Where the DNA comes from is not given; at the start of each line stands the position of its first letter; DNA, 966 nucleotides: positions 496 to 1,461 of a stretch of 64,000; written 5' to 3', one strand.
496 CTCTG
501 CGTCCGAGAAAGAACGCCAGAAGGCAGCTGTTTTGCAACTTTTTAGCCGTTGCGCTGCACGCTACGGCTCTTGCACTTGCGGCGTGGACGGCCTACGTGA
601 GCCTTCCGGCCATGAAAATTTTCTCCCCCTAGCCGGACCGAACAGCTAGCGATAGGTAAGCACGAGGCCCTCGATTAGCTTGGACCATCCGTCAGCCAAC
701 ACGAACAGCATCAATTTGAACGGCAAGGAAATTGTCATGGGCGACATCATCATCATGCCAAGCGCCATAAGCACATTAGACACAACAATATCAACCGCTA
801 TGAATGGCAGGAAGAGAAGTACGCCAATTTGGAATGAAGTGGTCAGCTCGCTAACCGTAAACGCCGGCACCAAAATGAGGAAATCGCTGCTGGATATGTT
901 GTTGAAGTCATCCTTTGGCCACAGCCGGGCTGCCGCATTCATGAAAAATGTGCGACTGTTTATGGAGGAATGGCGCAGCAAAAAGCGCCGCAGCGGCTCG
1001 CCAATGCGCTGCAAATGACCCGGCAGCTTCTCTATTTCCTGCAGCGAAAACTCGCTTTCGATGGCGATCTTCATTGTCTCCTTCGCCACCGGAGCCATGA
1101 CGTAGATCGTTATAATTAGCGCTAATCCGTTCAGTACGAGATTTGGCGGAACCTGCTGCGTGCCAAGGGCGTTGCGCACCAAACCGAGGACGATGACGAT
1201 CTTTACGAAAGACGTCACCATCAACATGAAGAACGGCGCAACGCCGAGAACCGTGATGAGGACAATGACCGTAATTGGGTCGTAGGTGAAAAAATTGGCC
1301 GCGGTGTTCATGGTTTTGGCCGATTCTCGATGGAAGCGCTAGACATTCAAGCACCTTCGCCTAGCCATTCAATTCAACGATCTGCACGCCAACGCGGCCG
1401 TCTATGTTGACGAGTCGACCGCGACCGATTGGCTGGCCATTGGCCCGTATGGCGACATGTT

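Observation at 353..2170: Stranded SpoA-gene/sctR pair: sctS-sctT-sctU do not follow sctR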

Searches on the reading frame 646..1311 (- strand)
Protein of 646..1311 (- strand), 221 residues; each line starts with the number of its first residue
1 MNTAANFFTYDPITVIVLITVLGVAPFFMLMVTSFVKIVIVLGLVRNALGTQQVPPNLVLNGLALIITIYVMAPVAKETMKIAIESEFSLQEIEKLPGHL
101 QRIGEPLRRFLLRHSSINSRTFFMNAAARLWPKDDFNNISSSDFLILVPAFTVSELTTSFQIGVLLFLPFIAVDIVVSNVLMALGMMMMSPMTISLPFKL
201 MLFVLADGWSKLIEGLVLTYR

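Call 5: search_protein_families(library=pfam, proteins=[window:646-1311:-], max_evalue=0.01)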
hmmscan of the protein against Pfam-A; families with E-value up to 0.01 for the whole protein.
window:646-1311:- (221 aa): 1 family
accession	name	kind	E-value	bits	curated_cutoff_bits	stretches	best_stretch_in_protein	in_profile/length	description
PF00813.25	FliP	-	1.4e-67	227.8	26.9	1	18-216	1-191/191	FliP family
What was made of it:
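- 646..1311 (-): sctR, export-gate subunit. Full length, 221 aa, and the last gene of its unit. Pfam FliP 1.4e-67 (call 5).
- Checked: sctR, 646-1311 (-), 221 aa: Pfam FliP, 1.4e-67, full model (call 5).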

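Call 8: find_encoding_contigs(protein=window:646-1311:-, flank=10000, max_places=10)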
Protein window:646-1311:- (221 aa): no gene with exactly this product is on record in the collection.
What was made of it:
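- Tried and rejected: Not on record (call 8).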

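Call 9: find_related_loci(query=window:646-1311:-, collection=genome_contigs, flank=10000)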
Query window:646-1311:- (221 aa) in genome_contigs; peptide patterns used: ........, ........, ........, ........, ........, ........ (x = any residue, [..] = any of these).
599 stretches matched a pattern (row limit reached: there are more); 475 encode a relative of the query (tblastn E <= 1e-3); the best 80 are kept; 80 distinct loci.
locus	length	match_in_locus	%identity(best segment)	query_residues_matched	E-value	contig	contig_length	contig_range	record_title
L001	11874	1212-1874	86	1-221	4e-127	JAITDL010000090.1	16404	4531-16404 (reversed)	MAG: Puniceicoccales bacterium isolate Nm470_bin13 k119_3616313, whole genome shotgun sequence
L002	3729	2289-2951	86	1-221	2e-126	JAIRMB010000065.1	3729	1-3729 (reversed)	MAG: Puniceicoccales bacterium isolate Cc175_bin8 k119_3090736, whole genome shotgun sequence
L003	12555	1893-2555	84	1-221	1e-122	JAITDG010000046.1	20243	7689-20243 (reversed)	MAG: Puniceicoccales bacterium isolate Nm470_bin121 k119_3985288, whole genome shotgun sequence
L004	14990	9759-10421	84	1-221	1e-122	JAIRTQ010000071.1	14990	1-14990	MAG: Puniceicoccales bacterium isolate Ct408_bin89 k119_3774395, whole genome shotgun sequence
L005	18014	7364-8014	83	5-221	2e-118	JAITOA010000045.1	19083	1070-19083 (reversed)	MAG: Puniceicoccales bacterium isolate Po218_bin38 k119_1336112, whole genome shotgun sequence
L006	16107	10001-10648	81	5-220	5e-115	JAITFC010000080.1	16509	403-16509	MAG: Puniceicoccales bacterium isolate Nm470_bin87 k119_751351, whole genome shotgun sequence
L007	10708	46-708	77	1-221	2e-114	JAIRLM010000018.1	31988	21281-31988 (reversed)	MAG: Puniceicoccales bacterium isolate Cc175_bin47 k119_89408, whole genome shotgun sequence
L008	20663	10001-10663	74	1-221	9e-113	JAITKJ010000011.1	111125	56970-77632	MAG: Puniceicoccales bacterium isolate Pcl387_bin45 k119_1534392, whole genome shotgun sequence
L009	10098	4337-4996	78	2-221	1e-111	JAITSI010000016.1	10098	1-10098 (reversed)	MAG: Puniceicoccales bacterium isolate Roe453_bin74 k119_772906, whole genome shotgun sequence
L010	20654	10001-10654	76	4-221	2e-111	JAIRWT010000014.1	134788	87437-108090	MAG: Puniceicoccales bacterium isolate Gsp477_bin122 k119_6297099, whole genome shotgun sequence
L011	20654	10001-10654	76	4-221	7e-111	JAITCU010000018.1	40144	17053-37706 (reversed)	MAG: Puniceicoccales bacterium isolate Nm470_bin100 k119_1784834, whole genome shotgun sequence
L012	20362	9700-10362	75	1-221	1e-110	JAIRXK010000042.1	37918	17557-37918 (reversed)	MAG: Puniceicoccales bacterium isolate Gsp477_bin156 k119_3068791, whole genome shotgun sequence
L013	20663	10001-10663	79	1-221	2e-113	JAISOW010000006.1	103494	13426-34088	MAG: Puniceicoccales bacterium isolate Iy174_bin61 k119_753166, whole genome shotgun sequence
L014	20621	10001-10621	44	14-220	1e-58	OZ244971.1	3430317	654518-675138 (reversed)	MAG: Hyphomicrobiaceae bacterium isolate 78c3c3b3-7302-4956-be71-f313cb390681 genome assembly, chromosome: 1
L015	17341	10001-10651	44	13-221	9e-54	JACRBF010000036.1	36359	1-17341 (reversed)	MAG: Chlamydiia bacterium isolate NC_groundwater_1613_Pr3_B-0.1um_48_32 SR-2_scaffold_141_2082301, whole genome shotgun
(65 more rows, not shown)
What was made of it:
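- The 13 closest loci, with SctR 74-86% identical, are all titled Puniceicoccales MAGs (call 9). The window is most likely a metagenome-derived contig (inferred: its relatives are all metagenome bins, call 9). Several relatives' contigs end close to sctQb or sctR (L001, L003, L007; call 9), which hints at assembly difficulty around the acidic low-complexity region.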

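Call 12: search_protein_families(library=pfam, proteins=[L008:10624-10860:+, L008:10839-11222:+, L008:11206-12237:+, L008:12249-12902:+, L008:8183-9292:+, L008:9328-9990:+, L008:7231-8121:+, L008:3278-4699:+, L008:2213-3268:+, L008:13489-13959:+], max_evalue=0.01)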
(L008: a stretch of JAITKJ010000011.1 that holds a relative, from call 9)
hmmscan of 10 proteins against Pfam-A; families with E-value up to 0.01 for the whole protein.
L008:10624-10860:+ (78 aa): 0 families

L008:10839-11222:+ (127 aa): 0 families

L008:11206-12237:+ (343 aa): 2 families
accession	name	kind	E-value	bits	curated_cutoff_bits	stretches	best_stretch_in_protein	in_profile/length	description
PF02800.25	Gp_dh_C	-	1.5e-69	233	24.4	1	165-322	1-158/158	Glyceraldehyde 3-phosphate dehydrogenase, C-terminal domain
PF00044.30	Gp_dh_N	-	1.7e-36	125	31.7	1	5-110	1-100/101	Glyceraldehyde 3-phosphate dehydrogenase, NAD binding domain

L008:12249-12902:+ (217 aa): 2 families
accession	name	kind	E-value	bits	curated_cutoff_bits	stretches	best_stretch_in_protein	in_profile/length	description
PF00753.33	Lactamase_B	-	2.2e-24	87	22.7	1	18-198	4-196/196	Metallo-beta-lactamase superfamily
PF12706.13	Lactamase_B_2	-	8.7e-08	32.4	27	1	31-85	1-63/200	Beta-lactamase superfamily domain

L008:8183-9292:+ (369 aa): 0 families

L008:9328-9990:+ (220 aa): 1 family
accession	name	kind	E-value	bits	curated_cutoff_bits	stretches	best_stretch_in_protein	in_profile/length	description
PF01052.25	FliMN_C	-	6.5e-18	64.9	23.8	1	142-210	3-71/73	Type III flagellar switch regulator (C-ring) FliN C-term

L008:7231-8121:+ (296 aa): 1 family
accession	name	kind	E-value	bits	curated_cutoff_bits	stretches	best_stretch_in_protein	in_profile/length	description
PF09483.15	HpaP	-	0.0047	17.5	23.8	1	158-242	4-89/90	Type III secretion protein (HpaP)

L008:3278-4699:+ (473 aa): 3 families
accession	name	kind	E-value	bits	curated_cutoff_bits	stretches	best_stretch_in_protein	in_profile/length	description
PF08245.18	Mur_ligase_M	-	5.7e-24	85.6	24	1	116-233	1-126/200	Mur ligase middle domain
PF01225.30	Mur_ligase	-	3e-05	24.7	21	1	34-104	2-72/95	Mur ligase family, catalytic domain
PF02875.26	Mur_ligase_C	-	0.00099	20.4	28.4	0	338-442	8-113/127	Mur ligase, glutamate ligase domain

L008:2213-3268:+ (351 aa): 2 families
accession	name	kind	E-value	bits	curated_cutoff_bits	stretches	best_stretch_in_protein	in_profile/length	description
PF03739.19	LptF_LptG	-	4.7e-49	167.7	27.9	1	9-337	1-352/353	Lipopolysaccharide export system permease LptF/LptG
PF02687.27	FtsX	-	0.0094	16.4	25.5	1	62-117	5-60/120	FtsX-like permease C-terminal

L008:13489-13959:+ (156 aa): 2 families
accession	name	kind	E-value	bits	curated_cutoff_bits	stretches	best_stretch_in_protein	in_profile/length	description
PF00436.31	SSB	-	7.5e-35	119.6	26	1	5-107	2-104/104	Single-strand binding protein family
PF22657.2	SSB_1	-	3.2e-05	24.5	27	1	5-87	1-77/91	Another single-strand binding protein family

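Call 23: search_protein_families(library=ncbifam, proteins=[window:646-1311:-, L008:8183-9292:+, L008:10624-10860:+, L008:10839-11222:+], max_evalue=0.01)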
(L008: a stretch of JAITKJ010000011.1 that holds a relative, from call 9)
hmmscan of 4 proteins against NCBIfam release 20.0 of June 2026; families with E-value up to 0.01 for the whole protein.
window:646-1311:- (221 aa): 4 families
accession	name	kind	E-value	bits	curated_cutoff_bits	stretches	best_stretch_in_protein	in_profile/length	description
NF009438.0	PRK12797.1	subfamily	2e-84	282.7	179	1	10-221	6-217/217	EscR/YscR/HrcR family type III secretion system export apparatus protein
TIGR01102.1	yscR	equivalog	2.8e-78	262.4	208.6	1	16-216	2-202/202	type III secretion system export apparatus subunit SctR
TIGR01103.1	fliP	equivalog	4.4e-59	199.6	217.45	1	18-218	1-195/197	flagellar type III secretion system pore protein FliP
NF009437.0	PRK12796.1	equivalog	1.9e-57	194.5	263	1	12-220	5-217/223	EscR/YscR/HrcR family type III secretion system export apparatus protein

L008:8183-9292:+ (369 aa): 1 family
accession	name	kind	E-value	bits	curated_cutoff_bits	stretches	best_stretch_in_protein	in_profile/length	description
TIGR02551.1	SpaO_YscQ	equivalog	0.0029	17.6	100.8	1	300-343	137-181/300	type III secretion system cytoplasmic ring protein SctQ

L008:10624-10860:+ (78 aa): 0 families

L008:10839-11222:+ (127 aa): 0 families
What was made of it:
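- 646..1311 (-): Passes yscR TIGR01102 (262.4 > 208.6) and NF009438; fails fliP TIGR01103 (199.6 < 217.45) (call 23).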

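Call 31: find_homologous_proteins(query=window:646-1311:-, max_evalue=1e-30)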
Query window:646-1311:- (221 aa): 7808 proteins with E <= 1e-30 among 8000 candidates; the best 120 are listed.
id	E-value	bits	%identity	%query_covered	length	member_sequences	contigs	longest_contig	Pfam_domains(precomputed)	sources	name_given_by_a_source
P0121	6.0e-133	459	100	100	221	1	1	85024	PF00813.26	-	-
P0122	7.6e-117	406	86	100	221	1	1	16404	PF00813.26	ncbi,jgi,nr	ncbi:MAG: type III secretion system export apparatus subunit SctR [Puniceicoccales bacterium]|jgi:ty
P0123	1.2e-114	399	86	100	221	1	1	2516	PF00813.26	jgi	jgi:type III secretion protein R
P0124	2.3e-114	398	85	100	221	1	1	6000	PF00813.26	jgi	jgi:type III secretion protein R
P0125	8.0e-114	396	86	100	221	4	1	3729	PF00813.26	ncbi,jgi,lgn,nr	ncbi:MAG: type III secretion system export apparatus subunit SctR [Puniceicoccales bacterium]|jgi:ty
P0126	4.2e-109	381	83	98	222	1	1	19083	PF00813.26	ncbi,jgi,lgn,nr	ncbi:MAG: type III secretion system export apparatus subunit SctR [Puniceicoccales bacterium]|jgi:ty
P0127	9.3e-106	370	81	98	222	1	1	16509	PF00813.26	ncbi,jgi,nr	ncbi:MAG: type III secretion system export apparatus subunit SctR [Puniceicoccales bacterium]|jgi:ty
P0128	1.0e-104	367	80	100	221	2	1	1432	PF00813.26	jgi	jgi:type III secretion protein R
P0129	3.6e-104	365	79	100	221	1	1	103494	PF00813.26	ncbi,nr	ncbi:MAG: type III secretion system export apparatus subunit SctR [Puniceicoccales bacterium]|nr:typ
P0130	4.6e-104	364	76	100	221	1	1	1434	PF00813.26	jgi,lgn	jgi:type III secretion protein R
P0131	1.5e-103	363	79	99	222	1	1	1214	PF00813.26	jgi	jgi:type III secretion protein R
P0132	3.5e-103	362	74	100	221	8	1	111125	PF00813.26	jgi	jgi:type III secretion protein R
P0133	8.7e-103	360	76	100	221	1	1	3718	PF00813.26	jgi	jgi:type III secretion protein R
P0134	1.6e-102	359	75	100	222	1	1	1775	PF00813.26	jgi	jgi:type III secretion protein R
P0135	3.8e-102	358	76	100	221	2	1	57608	PF00813.26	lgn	-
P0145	1.2e-76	275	56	97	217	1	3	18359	PF00813.26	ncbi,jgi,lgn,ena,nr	ncbi:MAG: EscR/YscR/HrcR family type III secretion system export apparatus protein [Verrucomicrobia 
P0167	1.1e-73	265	58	96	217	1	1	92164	PF00813.26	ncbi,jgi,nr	ncbi:MAG: type III secretion system export apparatus subunit SctR [Puniceicoccales bacterium]|jgi:ty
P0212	5.4e-72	260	58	97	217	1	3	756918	PF00813.26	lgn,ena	-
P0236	1.9e-71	258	56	95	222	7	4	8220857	PF00813.26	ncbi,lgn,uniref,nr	ncbi:type III secretion system export apparatus subunit SctR [Verrucomicrobium spinosum]|uniref:type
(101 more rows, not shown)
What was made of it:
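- On Chlamydial Cds subfamily: The best Chlamydiia SctR found is 44% identical, against 56% for V. spinosum (calls 9, 31).
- The source contig is 85 kb (call 31), so 21 kb of it was unseen, and the other contigs are unknown.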

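Call 33: find_encoding_contigs(protein=P0212, flank=10000, max_places=1)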
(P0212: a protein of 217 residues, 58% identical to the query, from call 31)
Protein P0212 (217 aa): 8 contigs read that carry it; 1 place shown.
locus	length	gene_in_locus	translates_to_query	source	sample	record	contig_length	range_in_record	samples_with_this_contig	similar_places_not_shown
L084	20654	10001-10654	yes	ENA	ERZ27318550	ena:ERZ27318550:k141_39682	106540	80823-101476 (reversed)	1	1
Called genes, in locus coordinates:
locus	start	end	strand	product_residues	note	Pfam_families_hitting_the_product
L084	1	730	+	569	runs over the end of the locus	PF02518:HATPase_c, PF13589:HATPase_c_3, PF01119:DNA_mis_repair, PF08676:MutL_C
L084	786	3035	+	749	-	PF07697:7TMR-HDED, PF07698:7TM-7TMR_HD, PF01966:HD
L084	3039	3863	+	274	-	PF17930:LpxI_N, PF06230:LpxI_C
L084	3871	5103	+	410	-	PF12704:MacB_PCD, PF02687:FtsX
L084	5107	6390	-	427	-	PF00437:T2SSE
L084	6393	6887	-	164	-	-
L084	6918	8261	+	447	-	PF00365:PFK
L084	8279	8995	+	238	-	-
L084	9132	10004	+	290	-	PF01052:FliMN_C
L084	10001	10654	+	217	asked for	PF00813:FliP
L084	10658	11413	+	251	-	-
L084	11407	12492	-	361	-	PF00667:FAD_binding_1, PF00175:NAD_binding_1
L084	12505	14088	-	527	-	-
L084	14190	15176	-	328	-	PF01966:HD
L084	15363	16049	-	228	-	PF13353:Fer4_12 (weak), PF04055:Radical_SAM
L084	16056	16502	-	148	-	PF02502:LacAB_rpiB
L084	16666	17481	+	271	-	-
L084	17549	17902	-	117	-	PF00453:Ribosomal_L20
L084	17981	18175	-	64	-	PF01632:Ribosomal_L35p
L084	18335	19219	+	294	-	PF00398:RrnaAD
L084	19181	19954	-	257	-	PF12679:ABC2_membrane_2 (faint), PF12698:ABC2_membrane_3 (weak)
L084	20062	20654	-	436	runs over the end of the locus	PF03952:Enolase_N, PF00113:Enolase_C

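Call 34: find_encoding_contigs(protein=P0167, flank=10000, max_places=1)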
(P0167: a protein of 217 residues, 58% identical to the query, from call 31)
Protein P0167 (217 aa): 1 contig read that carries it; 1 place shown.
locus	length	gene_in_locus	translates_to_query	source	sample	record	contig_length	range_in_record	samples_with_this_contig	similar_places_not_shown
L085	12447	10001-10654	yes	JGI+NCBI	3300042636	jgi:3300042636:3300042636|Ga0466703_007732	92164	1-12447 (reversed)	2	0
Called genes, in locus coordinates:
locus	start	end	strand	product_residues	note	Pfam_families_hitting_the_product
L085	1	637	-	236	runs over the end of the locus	PF20582:UPF0758_N (weak), PF04002:RadC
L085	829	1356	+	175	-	PF05932:CesT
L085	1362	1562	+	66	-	-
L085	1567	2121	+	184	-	-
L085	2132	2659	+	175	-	PF01965:DJ-1_PfpI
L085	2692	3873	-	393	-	PF01501:Glyco_transf_8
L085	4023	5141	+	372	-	PF02073:Peptidase_M29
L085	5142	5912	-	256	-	-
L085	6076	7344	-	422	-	PF00206:Lyase_1, PF10415:FumaraseC_C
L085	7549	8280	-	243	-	PF01479:S4, PF00849:PseudoU_synth_2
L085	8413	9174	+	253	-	-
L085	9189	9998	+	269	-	PF28396:SepQ_C (weak), PF01052:FliMN_C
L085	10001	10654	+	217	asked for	PF00813:FliP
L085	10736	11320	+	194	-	-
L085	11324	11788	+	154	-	-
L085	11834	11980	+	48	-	-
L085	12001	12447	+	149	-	?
